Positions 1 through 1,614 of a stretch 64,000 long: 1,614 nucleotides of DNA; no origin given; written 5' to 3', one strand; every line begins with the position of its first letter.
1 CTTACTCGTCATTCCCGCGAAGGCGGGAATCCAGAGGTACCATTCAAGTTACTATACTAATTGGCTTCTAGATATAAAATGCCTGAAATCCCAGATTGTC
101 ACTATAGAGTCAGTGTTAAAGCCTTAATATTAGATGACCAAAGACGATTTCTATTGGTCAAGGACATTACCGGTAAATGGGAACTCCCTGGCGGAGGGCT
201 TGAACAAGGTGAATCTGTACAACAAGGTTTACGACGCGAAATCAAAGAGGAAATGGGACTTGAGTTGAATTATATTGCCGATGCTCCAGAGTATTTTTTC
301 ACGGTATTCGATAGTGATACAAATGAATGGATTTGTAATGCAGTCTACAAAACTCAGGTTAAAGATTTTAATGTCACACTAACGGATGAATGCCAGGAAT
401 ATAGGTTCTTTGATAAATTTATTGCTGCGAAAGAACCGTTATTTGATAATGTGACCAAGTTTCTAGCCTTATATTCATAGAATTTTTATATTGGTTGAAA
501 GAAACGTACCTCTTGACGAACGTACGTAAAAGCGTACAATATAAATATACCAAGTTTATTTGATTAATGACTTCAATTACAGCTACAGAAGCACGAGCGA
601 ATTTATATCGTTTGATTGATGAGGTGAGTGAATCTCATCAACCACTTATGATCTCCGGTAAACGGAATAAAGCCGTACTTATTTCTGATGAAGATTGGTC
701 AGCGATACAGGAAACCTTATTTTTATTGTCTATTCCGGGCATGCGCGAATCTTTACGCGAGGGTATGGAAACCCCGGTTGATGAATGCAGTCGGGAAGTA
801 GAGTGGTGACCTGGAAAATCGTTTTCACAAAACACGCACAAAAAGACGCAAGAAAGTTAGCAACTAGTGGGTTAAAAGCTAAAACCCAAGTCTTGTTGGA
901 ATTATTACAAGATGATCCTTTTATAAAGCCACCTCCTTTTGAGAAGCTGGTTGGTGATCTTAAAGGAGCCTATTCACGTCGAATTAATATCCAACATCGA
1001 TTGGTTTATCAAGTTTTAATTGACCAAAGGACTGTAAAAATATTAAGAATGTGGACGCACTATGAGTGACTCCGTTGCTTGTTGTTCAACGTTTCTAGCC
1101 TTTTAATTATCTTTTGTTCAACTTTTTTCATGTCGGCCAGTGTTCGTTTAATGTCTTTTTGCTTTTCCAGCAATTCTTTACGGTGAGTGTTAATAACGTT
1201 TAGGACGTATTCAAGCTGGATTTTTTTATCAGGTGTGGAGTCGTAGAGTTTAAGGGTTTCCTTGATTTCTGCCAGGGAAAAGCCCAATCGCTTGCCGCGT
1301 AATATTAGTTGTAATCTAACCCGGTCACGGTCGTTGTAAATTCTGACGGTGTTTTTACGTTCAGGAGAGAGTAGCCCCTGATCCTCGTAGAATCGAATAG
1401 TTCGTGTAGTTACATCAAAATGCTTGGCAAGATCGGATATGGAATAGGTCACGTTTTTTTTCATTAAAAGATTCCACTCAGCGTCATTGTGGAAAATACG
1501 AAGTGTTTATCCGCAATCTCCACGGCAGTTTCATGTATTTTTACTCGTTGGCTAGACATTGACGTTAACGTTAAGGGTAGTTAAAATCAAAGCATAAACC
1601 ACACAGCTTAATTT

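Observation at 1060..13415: Fused B12-dependent mutase IcmF and hbd embedded at the head of the LiuR-controlled leucine/isovalerate operon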

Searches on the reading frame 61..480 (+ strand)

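Call 35: search_protein_families(library=ncbifam, max_evalue=1e-10, proteins=[window:61-480:+])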
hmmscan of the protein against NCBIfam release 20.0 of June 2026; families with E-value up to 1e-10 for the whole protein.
window:61-480:+ (139 aa): 1 family
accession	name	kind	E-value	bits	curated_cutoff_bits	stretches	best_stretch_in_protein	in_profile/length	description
NF006530.0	PRK08999.1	equivalog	2.1e-11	43.4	245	1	20-71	10-66/315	Nudix family hydrolase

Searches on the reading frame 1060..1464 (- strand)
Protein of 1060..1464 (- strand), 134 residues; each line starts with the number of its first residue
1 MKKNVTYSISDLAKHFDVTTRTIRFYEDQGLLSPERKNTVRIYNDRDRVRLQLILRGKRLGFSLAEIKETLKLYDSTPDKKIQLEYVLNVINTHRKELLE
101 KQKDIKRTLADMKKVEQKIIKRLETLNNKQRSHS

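Call 3: search_protein_families(library=ncbifam, proteins=[window:1060-1464:-])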
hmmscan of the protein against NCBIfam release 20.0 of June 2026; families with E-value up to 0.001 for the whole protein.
window:1060-1464:- (134 aa): 15 families
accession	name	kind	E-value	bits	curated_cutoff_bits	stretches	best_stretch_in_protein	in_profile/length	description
NF007069.0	PRK09514.1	equivalog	8.6e-18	64.7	143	1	7-115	2-110/141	Zn(2+)-responsive transcriptional regulator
TIGR02043.1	ZntR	equivalog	1.3e-16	61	167.95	1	7-115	2-110/131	Zn(2+)-responsive transcriptional regulator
TIGR02051.1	MerR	equivalog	3.3e-16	59.7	150.85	1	9-130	2-113/124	mercury resistance transcriptional regulator MerR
TIGR02044.1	CueR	equivalog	2.5e-15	56.7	147.4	1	9-123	3-109/127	Cu(I)-responsive transcriptional regulator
TIGR02047.1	CadR-PbrR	equivalog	7.2e-15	55.1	151.45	1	9-114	3-110/127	Cd(II)/Pb(II)-responsive transcriptional regulator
NF010315.0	PRK13752.1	subfamily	2.6e-12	47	261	1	7-107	8-105/144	mercury resistance transcriptional regulator MerR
NF050798.1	TF_FtsR_Actino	equivalog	1.9e-11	44.5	150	1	12-125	10-130/223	transcriptional regulator FtsR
NF007590.0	PRK10227.1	equivalog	1.6e-10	41.2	244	1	8-115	2-101/135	Cu(I)-responsive transcriptional regulator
NF047377.1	heat_HspR_dupli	exception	9.4e-10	38.3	300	1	4-114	3-112/214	heat shock protein transcriptional repressor HspR, fused homodimer type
NF047375.1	HeatShock_HspR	equivalog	8.1e-09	35.4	105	1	6-81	3-80/92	heat shock protein transcriptional repressor HspR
NF053782.1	ChlnTransRegdde3219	equivalog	1.2e-08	34.8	450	1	1-129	1-126/278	choline utilization transcriptional activator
TIGR01950.1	SoxR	equivalog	6e-07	29.3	116.9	1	8-101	3-94/142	redox-sensitive transcriptional activator SoxR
NF041849.1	trans_regNmlR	equivalog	8.4e-07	29.1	175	1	9-119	3-109/117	stress response transcriptional regulator NmlR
NF003162.0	PRK04140.1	equivalog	0.00047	19.3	263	0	3-30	136-163/317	transcriptional regulator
NF053740.1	TransRegTnrAGPos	equivalog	0.00055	20.1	140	1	16-84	22-93/108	hypothetical protein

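Call 4: search_protein_families(library=pfam, proteins=[window:1060-1464:-])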
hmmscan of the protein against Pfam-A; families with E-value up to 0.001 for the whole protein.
window:1060-1464:- (134 aa): 5 families
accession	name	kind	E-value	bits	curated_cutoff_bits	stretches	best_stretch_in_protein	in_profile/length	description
PF13411.12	MerR_1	-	6.8e-19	68.2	21.6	1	7-72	1-67/69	MerR HTH family regulatory protein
PF09278.17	MerR-DNA-bind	-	2.9e-14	53.9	25.4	1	49-113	2-63/65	MerR, DNA binding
PF00376.29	MerR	-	1.8e-11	44.1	28.2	1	8-43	1-38/38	MerR family regulatory protein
PF21267.3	UBAP-1_UBA2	-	0.00064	19.9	27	1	51-80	2-31/39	Ubiquitin-associated protein 1, UBA2 domain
PF11690.13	DUF3287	-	0.00084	19.6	27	0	61-120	22-79/121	Protein of unknown function (DUF3287)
